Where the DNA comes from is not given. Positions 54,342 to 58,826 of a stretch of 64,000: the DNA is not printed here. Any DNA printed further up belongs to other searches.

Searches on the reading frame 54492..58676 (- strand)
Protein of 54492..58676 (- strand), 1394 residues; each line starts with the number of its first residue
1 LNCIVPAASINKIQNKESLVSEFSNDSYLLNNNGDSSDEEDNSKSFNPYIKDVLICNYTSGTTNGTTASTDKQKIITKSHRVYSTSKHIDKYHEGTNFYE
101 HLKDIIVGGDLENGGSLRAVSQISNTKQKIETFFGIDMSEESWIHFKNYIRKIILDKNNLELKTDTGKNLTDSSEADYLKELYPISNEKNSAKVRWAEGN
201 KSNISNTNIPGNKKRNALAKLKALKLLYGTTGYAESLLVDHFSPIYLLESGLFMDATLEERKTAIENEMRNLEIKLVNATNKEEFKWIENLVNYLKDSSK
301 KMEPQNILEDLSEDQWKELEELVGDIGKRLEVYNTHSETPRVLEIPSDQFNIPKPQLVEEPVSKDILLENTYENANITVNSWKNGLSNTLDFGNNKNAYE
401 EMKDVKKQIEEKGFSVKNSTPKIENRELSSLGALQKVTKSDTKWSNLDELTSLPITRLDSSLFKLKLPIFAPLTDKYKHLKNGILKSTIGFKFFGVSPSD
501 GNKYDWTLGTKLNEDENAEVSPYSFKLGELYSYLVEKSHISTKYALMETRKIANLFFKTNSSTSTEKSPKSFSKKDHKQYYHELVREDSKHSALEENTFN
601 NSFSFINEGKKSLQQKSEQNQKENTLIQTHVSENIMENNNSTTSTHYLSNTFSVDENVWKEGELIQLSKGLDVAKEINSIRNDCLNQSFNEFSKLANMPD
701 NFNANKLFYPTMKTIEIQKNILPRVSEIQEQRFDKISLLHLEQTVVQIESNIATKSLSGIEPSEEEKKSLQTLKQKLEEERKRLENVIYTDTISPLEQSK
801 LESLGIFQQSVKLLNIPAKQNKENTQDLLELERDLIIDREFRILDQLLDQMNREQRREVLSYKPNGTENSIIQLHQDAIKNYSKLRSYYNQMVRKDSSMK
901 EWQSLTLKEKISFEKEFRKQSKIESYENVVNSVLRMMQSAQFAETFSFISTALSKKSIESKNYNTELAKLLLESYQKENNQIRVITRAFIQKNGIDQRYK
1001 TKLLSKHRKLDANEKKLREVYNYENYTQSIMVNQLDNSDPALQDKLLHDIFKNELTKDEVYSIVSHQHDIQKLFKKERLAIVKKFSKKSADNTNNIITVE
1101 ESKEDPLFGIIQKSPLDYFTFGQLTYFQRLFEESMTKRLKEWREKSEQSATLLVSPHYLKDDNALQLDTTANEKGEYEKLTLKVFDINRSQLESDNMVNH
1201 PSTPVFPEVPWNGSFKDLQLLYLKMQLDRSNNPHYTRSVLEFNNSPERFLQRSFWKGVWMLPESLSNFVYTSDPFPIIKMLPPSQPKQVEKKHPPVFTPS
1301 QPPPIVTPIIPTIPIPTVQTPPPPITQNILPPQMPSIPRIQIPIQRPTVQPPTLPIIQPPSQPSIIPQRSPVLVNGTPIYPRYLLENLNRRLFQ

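Call 8: search_protein_families(library=pfam, max_evalue=1, proteins=[window:54492-58676:-])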
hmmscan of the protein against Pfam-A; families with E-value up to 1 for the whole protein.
window:54492-58676:- (1394 aa): 1 family
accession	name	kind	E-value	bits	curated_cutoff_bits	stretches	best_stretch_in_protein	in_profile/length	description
PF18576.7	HTH_52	-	0.051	14.2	26.6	1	516-544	21-49/64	Helix-turn-helix domain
